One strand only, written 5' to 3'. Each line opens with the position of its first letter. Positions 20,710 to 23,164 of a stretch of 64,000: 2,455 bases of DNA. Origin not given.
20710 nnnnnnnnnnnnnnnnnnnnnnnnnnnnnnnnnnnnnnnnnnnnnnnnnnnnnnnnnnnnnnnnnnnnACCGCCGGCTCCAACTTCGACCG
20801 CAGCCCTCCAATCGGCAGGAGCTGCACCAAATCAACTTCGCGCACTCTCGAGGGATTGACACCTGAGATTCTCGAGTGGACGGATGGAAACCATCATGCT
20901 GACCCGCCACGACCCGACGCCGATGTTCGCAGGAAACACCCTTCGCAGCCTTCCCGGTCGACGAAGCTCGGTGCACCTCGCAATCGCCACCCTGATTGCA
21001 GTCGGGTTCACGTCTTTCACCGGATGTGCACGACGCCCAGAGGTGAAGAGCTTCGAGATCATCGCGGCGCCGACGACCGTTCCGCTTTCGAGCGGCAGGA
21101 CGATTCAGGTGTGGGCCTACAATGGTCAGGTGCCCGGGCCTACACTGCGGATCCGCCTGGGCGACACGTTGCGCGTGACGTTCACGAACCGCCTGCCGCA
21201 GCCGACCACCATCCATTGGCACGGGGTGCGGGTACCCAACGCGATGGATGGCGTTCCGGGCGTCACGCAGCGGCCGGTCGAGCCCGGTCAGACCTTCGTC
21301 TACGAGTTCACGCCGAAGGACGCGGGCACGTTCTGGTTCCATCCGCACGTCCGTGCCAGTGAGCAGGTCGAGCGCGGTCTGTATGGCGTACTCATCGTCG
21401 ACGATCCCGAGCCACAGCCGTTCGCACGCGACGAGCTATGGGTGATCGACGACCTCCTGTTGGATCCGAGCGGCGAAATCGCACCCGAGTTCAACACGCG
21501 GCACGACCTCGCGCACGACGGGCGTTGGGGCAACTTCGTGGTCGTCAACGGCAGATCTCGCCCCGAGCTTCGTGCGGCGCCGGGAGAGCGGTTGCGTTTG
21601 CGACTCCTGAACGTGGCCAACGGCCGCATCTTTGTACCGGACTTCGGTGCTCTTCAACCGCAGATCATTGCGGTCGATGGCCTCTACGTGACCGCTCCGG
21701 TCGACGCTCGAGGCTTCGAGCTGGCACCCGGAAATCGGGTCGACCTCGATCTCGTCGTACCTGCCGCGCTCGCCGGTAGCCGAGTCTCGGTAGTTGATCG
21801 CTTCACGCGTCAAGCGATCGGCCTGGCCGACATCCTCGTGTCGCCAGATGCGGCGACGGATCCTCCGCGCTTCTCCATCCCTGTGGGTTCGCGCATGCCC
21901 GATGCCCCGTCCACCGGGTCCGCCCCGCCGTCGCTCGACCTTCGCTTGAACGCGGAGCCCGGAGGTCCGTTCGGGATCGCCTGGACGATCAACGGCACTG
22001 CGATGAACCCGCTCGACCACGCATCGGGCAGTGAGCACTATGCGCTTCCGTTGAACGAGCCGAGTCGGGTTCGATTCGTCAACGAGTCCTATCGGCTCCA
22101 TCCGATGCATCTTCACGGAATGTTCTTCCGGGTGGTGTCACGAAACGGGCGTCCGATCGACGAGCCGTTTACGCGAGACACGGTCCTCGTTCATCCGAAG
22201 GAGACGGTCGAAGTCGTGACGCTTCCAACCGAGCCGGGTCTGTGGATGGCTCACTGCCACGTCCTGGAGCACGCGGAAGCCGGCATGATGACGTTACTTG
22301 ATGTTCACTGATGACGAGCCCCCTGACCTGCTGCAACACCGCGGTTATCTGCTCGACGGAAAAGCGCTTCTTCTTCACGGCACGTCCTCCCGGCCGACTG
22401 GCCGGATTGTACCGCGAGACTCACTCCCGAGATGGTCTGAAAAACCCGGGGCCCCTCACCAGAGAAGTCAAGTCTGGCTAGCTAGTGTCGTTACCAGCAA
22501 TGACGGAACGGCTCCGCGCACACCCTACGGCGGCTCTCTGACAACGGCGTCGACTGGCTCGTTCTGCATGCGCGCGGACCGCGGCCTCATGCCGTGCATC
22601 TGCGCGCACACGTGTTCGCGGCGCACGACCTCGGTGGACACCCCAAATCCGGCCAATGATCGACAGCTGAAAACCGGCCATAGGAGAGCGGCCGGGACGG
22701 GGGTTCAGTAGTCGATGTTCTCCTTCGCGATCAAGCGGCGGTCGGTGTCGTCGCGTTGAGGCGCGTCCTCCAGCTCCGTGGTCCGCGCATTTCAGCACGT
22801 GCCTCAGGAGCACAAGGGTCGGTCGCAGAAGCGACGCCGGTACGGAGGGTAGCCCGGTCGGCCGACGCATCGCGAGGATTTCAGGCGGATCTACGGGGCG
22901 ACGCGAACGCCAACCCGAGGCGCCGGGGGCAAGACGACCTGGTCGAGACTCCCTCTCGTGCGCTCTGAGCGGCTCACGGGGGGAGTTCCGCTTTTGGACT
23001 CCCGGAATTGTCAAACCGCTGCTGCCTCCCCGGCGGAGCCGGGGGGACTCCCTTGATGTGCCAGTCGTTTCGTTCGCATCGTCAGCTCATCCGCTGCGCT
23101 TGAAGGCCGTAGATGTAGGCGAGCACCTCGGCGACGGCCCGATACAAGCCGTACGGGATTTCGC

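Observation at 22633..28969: Near-identical 47-nt inverted repeat pair brackets a 6.3-kb segment carrying orphan flhB, IS debris and copA; a third diverged copy sits at 287-323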

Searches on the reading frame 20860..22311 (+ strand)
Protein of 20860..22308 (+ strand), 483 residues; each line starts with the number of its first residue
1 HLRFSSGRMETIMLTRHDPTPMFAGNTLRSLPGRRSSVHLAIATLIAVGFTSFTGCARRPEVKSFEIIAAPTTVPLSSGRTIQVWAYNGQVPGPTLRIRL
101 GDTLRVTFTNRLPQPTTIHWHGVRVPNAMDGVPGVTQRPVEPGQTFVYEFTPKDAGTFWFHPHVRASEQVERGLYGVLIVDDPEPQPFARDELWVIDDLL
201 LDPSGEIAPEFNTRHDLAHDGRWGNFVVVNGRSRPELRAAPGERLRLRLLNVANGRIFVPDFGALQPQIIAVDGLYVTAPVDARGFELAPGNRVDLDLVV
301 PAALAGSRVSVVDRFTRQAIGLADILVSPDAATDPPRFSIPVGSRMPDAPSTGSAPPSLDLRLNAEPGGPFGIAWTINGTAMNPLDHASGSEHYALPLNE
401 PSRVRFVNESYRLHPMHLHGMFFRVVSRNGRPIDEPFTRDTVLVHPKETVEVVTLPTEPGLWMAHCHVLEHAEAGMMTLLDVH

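Call 11: search_protein_families(library=pfam, proteins=[window:20860-22308:+], max_evalue=0.01)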
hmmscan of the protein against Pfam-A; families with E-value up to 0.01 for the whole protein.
window:20860-22308:+ (483 aa): 3 families
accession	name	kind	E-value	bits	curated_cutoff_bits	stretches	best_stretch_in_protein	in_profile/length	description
PF07732.21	Cu-oxidase_3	-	9.3e-42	142.3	21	1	74-184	7-118/119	Multicopper oxidase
PF07731.20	Cu-oxidase_2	-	2.2e-33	115.3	20.4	2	376-480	23-131/137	Multicopper oxidase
PF00394.28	Cu-oxidase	-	9.8e-08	32.7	21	1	225-295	37-117/157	Multicopper oxidase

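Call 23: find_encoding_contigs(protein=window:20884-22311:+, flank=10000, max_places=10)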
Protein window:20884-22311:+ (475 aa): 1 contig read that carries it; 1 place shown.
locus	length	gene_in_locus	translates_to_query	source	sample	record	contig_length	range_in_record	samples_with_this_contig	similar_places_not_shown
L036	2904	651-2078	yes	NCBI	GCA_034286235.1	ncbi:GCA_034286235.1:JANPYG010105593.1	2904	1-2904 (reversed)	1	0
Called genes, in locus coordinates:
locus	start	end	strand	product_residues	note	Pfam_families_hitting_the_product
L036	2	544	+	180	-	?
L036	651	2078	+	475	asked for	PF07731:Cu-oxidase_2 (weak), PF07732:Cu-oxidase_3, PF00394:Cu-oxidase (faint), PF07731:Cu-oxidase_2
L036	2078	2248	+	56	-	-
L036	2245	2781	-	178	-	-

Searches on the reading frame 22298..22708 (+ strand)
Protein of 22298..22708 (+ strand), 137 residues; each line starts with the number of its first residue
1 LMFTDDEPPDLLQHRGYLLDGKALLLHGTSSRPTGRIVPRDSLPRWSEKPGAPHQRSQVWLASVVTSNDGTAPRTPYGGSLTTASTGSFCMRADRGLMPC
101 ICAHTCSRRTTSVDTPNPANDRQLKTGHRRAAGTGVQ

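Call 66: search_protein_families(library=pfam, proteins=[window:22298-22708:+], max_evalue=1)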
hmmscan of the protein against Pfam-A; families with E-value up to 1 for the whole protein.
window:22298-22708:+ (137 aa): 1 family
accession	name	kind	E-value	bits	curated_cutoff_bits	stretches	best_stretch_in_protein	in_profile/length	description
PF15755.10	DUF4689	-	0.042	13.9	27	1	37-127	72-165/223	Domain of unknown function (DUF4689)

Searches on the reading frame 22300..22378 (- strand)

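Call 66: search_protein_families(library=pfam, proteins=[window:22300-22378:-], max_evalue=1)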
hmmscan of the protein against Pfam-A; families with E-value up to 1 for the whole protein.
window:22300-22378:- (26 aa): 1 family
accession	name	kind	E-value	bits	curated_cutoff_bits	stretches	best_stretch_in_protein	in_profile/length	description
PF01527.26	HTH_Tnp_1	-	0.076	13.7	24.1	1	1-25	1-28/75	Transposase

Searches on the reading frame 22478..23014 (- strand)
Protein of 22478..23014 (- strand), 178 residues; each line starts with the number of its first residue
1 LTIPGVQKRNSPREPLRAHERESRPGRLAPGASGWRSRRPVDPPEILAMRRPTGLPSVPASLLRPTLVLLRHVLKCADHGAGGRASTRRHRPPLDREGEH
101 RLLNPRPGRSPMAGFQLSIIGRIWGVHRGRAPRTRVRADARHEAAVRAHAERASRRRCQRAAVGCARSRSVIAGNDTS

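Call 11: search_protein_families(library=pfam, proteins=[window:22481-23014:-], max_evalue=0.01)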
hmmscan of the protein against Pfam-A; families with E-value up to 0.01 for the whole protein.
window:22481-23014:- (178 aa): 0 families

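Call 39: search_protein_families(library=ncbifam, proteins=[window:22481-23014:-], max_evalue=0.01)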
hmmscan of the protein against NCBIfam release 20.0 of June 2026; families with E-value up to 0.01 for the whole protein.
window:22481-23014:- (178 aa): 0 families

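Call 53: find_encoding_contigs(protein=window:22478-23014:-, flank=10000, max_places=10)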
Protein window:22478-23014:- (178 aa): 2 contigs read that carry it; 2 places shown.
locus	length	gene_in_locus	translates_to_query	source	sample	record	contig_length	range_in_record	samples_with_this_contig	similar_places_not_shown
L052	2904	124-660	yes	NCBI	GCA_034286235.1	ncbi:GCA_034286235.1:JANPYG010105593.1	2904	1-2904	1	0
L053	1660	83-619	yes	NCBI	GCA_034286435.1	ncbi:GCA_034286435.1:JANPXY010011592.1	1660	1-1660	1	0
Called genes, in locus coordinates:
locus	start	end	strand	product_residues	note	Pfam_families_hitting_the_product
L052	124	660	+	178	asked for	-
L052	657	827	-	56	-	-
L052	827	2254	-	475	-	PF07731:Cu-oxidase_2 (weak), PF07732:Cu-oxidase_3, PF00394:Cu-oxidase (faint), PF07731:Cu-oxidase_2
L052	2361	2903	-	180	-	?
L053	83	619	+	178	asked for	-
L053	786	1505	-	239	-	PF07731:Cu-oxidase_2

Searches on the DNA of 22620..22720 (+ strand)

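Call 59: search_dna_similar(query=window:22620-22720:+, collection=plasmids, mode=distant, max_rows=15, max_evalue=0.01)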
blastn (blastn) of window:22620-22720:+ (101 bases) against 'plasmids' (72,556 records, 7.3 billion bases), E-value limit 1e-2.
No match.
